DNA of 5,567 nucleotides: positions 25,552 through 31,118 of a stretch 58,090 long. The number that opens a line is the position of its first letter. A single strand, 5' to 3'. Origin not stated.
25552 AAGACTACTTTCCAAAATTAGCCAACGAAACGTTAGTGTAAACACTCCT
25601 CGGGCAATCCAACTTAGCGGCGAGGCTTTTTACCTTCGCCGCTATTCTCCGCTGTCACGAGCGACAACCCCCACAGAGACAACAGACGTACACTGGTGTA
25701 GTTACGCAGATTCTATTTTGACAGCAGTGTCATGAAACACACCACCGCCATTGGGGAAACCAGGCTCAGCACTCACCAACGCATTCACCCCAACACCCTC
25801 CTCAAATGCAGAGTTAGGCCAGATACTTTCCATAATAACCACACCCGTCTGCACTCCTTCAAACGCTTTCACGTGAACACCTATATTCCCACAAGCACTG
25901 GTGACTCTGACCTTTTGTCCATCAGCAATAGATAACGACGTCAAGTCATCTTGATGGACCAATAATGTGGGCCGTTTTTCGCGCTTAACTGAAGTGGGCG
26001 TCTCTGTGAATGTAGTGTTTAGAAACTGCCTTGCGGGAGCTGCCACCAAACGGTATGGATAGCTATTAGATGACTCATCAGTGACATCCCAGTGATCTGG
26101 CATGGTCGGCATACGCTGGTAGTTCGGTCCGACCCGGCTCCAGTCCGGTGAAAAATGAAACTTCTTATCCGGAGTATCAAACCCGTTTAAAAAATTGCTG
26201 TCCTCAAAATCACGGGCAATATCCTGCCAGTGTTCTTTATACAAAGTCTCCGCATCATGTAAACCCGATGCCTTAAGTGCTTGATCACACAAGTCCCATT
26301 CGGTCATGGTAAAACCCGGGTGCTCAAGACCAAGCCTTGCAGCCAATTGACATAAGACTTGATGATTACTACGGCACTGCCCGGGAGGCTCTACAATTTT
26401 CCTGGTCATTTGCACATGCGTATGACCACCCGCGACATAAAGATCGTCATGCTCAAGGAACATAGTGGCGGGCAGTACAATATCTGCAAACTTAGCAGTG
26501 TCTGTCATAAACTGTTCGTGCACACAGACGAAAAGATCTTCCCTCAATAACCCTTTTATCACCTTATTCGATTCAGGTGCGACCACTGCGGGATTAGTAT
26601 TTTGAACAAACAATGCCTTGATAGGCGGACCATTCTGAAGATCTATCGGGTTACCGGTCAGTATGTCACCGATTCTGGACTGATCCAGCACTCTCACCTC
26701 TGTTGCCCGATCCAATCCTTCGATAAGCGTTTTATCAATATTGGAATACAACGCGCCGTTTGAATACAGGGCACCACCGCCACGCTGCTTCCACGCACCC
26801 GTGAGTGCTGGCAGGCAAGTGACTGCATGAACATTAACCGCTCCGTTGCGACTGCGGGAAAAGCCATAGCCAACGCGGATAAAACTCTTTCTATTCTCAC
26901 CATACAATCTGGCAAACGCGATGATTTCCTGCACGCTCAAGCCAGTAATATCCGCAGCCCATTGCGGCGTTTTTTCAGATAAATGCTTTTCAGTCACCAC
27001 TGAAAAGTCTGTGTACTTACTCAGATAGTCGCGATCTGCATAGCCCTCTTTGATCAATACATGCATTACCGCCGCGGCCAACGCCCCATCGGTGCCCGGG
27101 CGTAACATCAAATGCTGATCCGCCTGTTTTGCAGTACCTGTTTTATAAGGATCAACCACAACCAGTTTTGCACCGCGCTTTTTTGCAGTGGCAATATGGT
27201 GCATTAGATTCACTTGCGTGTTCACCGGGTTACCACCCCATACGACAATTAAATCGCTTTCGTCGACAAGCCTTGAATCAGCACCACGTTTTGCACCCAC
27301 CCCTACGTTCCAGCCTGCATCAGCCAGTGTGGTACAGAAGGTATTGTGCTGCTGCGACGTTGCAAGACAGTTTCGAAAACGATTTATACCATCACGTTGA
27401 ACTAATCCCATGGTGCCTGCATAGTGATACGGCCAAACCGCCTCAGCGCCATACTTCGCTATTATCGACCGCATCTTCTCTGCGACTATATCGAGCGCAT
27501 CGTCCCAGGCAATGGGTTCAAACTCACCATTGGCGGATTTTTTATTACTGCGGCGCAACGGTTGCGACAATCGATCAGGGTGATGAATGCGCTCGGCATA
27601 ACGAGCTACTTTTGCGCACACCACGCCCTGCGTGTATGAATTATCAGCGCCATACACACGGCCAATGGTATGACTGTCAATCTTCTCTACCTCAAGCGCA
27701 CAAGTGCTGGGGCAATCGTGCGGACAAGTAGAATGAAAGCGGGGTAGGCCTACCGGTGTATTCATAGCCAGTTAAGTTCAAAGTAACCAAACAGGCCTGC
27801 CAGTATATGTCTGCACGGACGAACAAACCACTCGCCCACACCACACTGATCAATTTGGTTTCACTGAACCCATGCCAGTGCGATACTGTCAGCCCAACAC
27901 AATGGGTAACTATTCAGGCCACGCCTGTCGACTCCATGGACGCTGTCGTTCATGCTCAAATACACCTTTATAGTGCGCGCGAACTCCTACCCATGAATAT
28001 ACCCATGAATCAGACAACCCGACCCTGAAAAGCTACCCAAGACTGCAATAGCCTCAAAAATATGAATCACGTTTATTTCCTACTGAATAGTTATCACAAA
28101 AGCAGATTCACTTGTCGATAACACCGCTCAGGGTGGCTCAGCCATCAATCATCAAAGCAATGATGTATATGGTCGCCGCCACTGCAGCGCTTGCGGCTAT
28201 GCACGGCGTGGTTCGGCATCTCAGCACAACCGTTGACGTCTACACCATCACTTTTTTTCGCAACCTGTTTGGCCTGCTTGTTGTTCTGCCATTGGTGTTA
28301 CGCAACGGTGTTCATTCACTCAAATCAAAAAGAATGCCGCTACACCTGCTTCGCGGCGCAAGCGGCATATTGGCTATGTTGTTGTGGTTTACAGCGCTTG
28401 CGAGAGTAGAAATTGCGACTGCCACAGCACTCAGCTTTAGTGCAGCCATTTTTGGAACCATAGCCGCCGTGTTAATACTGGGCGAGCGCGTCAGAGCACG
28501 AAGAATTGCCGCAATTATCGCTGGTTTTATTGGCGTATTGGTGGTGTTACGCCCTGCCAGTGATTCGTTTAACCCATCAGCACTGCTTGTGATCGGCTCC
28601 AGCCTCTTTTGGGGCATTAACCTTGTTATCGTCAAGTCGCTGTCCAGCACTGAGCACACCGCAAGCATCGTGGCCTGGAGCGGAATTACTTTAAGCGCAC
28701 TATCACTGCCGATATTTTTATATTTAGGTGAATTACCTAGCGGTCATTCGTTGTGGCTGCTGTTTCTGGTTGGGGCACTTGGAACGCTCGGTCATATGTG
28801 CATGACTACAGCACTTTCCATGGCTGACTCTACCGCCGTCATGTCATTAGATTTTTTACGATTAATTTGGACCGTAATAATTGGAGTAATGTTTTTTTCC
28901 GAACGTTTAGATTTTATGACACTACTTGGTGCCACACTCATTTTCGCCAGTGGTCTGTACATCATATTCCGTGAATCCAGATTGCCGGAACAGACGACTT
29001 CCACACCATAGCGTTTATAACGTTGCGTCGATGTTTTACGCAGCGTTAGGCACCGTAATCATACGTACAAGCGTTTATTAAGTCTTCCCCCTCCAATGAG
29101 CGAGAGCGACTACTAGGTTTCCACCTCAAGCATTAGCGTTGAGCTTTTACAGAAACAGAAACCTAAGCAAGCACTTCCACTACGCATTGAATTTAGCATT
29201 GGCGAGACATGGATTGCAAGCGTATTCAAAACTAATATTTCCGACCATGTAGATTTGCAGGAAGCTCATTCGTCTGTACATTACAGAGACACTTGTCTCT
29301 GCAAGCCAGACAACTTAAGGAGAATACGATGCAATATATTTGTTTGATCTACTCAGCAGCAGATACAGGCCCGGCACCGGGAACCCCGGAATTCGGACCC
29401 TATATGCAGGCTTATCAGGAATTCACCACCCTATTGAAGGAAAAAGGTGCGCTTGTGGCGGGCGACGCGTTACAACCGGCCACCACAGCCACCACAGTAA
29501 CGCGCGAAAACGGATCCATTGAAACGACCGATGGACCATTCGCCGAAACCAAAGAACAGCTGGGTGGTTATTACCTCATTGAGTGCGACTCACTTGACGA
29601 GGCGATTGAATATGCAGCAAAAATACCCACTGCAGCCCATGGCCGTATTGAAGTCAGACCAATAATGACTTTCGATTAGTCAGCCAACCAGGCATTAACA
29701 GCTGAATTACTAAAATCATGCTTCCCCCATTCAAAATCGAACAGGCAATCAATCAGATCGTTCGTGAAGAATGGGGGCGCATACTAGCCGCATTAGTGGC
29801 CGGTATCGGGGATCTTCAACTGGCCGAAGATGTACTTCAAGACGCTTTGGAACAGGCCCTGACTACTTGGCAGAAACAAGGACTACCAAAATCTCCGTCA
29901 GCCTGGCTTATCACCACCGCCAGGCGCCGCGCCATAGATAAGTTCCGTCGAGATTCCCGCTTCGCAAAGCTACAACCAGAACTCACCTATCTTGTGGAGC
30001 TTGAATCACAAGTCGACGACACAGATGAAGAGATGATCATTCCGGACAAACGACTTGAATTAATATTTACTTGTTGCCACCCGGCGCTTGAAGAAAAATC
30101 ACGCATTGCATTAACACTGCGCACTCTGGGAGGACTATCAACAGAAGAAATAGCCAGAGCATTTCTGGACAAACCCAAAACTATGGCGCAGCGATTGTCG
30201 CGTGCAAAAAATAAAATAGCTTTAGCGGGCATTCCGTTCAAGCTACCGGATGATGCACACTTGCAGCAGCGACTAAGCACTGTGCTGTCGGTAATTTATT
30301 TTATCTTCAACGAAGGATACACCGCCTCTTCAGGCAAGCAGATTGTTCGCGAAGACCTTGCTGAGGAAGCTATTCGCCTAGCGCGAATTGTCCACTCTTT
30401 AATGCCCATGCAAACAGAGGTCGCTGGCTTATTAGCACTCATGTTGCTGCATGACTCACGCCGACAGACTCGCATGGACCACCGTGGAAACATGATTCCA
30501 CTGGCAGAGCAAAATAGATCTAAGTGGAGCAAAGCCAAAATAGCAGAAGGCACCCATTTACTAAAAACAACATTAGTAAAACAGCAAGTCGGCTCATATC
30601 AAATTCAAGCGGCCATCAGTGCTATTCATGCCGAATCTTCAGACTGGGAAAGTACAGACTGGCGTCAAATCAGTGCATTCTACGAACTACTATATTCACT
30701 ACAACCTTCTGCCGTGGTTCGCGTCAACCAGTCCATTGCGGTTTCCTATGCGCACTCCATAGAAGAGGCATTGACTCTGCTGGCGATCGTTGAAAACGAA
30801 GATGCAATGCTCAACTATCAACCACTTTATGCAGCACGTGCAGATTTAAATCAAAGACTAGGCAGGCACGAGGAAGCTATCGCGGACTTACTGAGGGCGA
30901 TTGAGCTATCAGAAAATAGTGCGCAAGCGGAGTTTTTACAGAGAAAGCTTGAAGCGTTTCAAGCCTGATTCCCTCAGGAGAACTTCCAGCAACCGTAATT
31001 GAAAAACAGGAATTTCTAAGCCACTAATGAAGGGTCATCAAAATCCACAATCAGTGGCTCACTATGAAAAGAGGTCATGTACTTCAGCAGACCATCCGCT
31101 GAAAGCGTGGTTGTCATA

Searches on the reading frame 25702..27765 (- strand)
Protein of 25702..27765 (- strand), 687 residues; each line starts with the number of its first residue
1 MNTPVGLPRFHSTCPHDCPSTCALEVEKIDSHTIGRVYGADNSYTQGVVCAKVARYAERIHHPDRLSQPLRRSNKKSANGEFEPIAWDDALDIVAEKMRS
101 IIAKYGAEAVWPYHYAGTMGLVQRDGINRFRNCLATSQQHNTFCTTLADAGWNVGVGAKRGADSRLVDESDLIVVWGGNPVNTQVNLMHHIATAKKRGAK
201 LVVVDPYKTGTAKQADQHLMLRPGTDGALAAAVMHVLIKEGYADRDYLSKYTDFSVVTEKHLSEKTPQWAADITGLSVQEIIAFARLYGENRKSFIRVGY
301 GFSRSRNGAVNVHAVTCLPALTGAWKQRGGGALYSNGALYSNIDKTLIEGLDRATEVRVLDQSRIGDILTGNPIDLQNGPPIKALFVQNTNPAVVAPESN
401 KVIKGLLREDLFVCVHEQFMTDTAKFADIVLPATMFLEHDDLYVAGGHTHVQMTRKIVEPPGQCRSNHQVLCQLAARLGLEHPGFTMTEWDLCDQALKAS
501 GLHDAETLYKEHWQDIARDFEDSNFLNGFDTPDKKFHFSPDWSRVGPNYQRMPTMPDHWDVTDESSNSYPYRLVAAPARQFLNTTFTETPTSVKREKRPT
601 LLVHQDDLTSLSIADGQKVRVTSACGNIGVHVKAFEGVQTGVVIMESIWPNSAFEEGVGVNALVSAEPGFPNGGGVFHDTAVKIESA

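Call 16: search_protein_families(library=pfam, proteins=[window:25702-27765:-], max_evalue=0.0001)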
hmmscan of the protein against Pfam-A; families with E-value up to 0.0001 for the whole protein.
window:25702-27765:- (687 aa): 3 families
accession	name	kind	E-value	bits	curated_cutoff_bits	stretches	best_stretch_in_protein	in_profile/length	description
PF00384.28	Molybdopterin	-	6.1e-56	190.4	24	1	65-476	1-352/353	Molybdopterin oxidoreductase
PF01568.27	Molydop_binding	-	2.2e-16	60.3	26.8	1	572-667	2-96/110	Molydopterin dinucleotide binding domain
PF04879.21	Molybdop_Fe4S4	-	9.4e-05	22.7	22.7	0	10-62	4-55/55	Molybdopterin oxidoreductase Fe4S4 domain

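Call 52: search_protein_families(library=ncbifam, proteins=[window:25702-27765:-], max_evalue=0.00001)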
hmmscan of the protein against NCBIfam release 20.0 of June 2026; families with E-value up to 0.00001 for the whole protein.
window:25702-27765:- (687 aa): 26 families (the best 25 are shown)
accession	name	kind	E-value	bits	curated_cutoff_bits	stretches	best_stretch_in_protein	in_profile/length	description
TIGR01591.1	Fdh-alpha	equivalog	1.6e-84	284.3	666.25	2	13-335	2-321/672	formate dehydrogenase subunit alpha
TIGR02166.1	dmsA_ynfE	subfamily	1.5e-72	244.9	777.7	2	11-252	46-299/794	DMSO/selenate family reductase complex A subunit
NF047855.1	AssmNtatRedNasC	equivalog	1.8e-60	205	1100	2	11-328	22-339/708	assimilatory nitrate reductase catalytic subunit NasC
TIGR00509.1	bisC_fam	subfamily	8.6e-58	196.2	1017.55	1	57-651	42-710/772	molybdopterin guanine dinucleotide-containing S/N-oxide reductase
TIGR03479.1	DMSO_red_II_alp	subfamily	1.1e-54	185.9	984.75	2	50-255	105-310/913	molybdopterin-dependent oxidoreductase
NF041885.1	selenate_YnfE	exception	4.2e-52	177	1675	1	12-481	51-567/805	selenate/tellurate reductase subunit YnfE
NF041884.1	selenate_YnfF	exception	2.9e-48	164.4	1650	2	11-252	47-299/798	selenate/tellurate reductase subunit YnfF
NF012032.0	PRK15488.1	equivalog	2.4e-46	158.1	694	1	12-482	46-531/759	thiosulfate reductase PhsA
NF011566.1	PRK14990.1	exception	4e-46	157.4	1600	1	11-482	60-581/814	dimethylsulfoxide reductase subunit A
NF041783.2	mnquin_red_QrcB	equivalog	1.1e-40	139.5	440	1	16-481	58-506/695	menaquinone reductase molybdopterin-binding-like subunit QrcB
NF041323.1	Nitr_red_NasA_Halo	equivalog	3.2e-36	125.1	1000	2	33-326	19-306/673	assimilatory nitrate reductase NasA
NF011682.0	PRK15102.1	equivalog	2.7e-31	108.5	909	2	71-343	109-406/829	trimethylamine-N-oxide reductase TorA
TIGR02164.1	torA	equivalog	5.6e-30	104.1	1465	2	71-343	105-402/824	trimethylamine-N-oxide reductase TorA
NF010055.0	PRK13532.1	equivalog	6.3e-28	97.5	904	2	17-256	49-295/830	nitrate reductase catalytic subunit NapA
NF041714.1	arsenate_red_ArrA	equivalog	2.9e-26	91.9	1600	1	9-252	49-296/848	arsenate respiratory reductase molybdopterin-containing subunit ArrA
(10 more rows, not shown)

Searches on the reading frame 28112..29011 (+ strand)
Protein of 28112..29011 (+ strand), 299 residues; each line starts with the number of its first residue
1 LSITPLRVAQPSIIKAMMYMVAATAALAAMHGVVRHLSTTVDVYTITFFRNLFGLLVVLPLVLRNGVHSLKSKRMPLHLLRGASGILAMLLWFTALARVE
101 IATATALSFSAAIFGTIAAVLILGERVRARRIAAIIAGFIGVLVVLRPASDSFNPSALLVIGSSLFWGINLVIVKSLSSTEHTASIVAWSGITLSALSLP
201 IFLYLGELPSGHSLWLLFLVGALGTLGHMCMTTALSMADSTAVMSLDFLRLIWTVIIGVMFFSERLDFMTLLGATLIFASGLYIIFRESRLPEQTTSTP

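Call 16: search_protein_families(library=pfam, proteins=[window:28112-29011:+], max_evalue=0.0001)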
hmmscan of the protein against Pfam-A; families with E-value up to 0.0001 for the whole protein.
window:28112-29011:+ (299 aa): 2 families
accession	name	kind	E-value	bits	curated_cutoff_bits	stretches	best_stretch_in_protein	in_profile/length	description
PF00892.27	EamA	-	4.4e-33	114.9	28.2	2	15-146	2-134/135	EamA-like transporter family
PF06800.18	Sugar_transport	-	2.6e-05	24.2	26.3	1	15-144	146-272/280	Sugar transport protein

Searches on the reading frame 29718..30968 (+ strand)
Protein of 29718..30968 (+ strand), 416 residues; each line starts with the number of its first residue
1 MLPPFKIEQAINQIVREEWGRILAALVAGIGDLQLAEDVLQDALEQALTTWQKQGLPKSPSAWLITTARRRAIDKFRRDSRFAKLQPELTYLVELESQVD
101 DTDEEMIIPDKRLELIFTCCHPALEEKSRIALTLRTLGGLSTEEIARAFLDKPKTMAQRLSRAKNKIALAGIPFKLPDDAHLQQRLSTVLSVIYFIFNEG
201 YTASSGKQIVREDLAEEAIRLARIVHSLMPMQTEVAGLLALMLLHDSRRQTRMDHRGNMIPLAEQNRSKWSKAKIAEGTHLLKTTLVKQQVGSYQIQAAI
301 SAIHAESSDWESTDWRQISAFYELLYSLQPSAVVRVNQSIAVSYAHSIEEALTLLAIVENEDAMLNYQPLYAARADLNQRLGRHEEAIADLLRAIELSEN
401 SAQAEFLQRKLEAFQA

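Call 16: search_protein_families(library=pfam, proteins=[window:29718-30968:+], max_evalue=0.0001)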
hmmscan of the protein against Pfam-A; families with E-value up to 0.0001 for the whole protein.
window:29718-30968:+ (416 aa): 4 families
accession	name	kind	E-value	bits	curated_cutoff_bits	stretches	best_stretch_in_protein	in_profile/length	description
PF20239.3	DUF6596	-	5.9e-37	126.5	27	1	185-284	1-100/102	Family of unknown function (DUF6596)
PF04542.20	Sigma70_r2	-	9.6e-10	38.6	24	1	31-81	18-70/71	Sigma-70 region 2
PF08281.18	Sigma70_r4_2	-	2.9e-09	36.9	25.7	1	117-167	4-54/54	Sigma-70, region 4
PF13181.12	TPR_8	-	2.7e-05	24.4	25.7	0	370-400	3-33/34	Tetratricopeptide repeat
